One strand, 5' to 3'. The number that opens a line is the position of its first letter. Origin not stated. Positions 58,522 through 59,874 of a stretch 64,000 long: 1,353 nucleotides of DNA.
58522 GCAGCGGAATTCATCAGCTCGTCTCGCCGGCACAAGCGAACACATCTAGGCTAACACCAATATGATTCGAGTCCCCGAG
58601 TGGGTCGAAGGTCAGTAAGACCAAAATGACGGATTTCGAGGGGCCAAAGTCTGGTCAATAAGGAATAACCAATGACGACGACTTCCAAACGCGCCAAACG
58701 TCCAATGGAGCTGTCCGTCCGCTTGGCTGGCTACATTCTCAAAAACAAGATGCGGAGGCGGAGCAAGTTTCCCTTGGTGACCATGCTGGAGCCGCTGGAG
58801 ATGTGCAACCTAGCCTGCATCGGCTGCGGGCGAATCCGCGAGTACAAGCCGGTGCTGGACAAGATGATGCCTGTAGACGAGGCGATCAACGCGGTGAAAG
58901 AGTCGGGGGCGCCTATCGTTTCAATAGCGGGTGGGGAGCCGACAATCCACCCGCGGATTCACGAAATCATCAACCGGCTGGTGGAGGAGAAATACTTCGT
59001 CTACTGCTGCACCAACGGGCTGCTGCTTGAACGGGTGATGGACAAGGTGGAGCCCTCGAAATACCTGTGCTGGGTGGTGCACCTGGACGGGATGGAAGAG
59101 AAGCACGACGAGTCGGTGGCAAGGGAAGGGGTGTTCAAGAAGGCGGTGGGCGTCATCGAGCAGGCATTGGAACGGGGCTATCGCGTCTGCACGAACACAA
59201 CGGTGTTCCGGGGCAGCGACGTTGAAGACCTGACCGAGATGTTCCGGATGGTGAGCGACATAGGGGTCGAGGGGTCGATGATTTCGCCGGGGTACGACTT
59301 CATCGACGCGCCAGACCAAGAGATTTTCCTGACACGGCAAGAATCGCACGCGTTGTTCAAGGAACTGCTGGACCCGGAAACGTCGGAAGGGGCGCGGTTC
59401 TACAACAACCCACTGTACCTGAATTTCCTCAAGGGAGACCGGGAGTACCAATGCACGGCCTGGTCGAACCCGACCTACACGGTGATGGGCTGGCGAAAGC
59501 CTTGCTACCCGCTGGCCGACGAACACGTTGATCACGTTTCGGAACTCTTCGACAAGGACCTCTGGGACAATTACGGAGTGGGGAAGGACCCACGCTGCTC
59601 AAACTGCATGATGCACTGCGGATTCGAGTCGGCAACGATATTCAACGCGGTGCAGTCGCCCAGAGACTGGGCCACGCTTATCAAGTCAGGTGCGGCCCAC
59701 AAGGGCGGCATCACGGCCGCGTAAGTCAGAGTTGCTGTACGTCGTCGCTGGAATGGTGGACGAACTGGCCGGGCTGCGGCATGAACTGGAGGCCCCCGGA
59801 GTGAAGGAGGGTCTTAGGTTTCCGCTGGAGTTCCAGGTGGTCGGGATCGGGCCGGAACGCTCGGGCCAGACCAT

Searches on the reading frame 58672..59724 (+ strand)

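Call 95: search_protein_families(library=pfam, proteins=[window:58672-59724:+], max_evalue=0.00001)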
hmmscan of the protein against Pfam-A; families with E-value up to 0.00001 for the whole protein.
window:58672-59724:+ (350 aa): 2 families
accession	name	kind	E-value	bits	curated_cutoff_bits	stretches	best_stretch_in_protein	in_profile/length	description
PF11946.13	DUF3463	-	5.8e-46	156.1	31.3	1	203-333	2-131/134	Domain of unknown function (DUF3463)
PF04055.27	Radical_SAM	-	1e-19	71.7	29.5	1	41-193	3-165/166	Radical SAM superfamily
